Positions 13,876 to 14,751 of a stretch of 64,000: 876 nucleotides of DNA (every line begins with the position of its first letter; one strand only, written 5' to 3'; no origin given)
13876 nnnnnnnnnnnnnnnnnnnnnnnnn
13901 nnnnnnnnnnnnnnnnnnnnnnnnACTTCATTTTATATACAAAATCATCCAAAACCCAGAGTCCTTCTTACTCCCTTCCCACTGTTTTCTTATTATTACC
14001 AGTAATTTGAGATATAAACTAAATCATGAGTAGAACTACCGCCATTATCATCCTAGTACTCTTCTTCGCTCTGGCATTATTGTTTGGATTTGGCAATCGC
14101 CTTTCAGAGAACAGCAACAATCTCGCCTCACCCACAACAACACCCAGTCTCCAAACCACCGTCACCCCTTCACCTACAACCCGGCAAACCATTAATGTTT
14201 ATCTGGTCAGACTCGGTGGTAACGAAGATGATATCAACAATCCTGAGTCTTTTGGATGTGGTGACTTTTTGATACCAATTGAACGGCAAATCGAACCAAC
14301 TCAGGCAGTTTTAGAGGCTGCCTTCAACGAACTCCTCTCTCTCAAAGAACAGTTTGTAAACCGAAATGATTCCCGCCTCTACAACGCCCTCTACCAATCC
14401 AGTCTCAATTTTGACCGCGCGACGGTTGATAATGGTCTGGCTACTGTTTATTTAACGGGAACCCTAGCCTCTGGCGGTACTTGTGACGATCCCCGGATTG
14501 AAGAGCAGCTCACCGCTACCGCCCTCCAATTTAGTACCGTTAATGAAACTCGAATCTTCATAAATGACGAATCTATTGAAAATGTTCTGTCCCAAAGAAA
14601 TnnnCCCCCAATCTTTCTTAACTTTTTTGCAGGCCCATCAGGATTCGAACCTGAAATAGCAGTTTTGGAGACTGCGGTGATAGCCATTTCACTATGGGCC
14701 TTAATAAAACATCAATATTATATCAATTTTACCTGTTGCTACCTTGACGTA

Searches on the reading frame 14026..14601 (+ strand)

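Call 16: search_protein_families(library=pfam, proteins=[window:14026-14601:+], max_evalue=0.001)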
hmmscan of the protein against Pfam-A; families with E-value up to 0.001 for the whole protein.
window:14026-14601:+ (192 aa): 1 family
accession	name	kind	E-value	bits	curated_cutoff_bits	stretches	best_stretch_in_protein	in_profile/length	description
PF10646.14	Germane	-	1.6e-06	29.1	23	1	84-184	17-116/117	Sporulation and spore germination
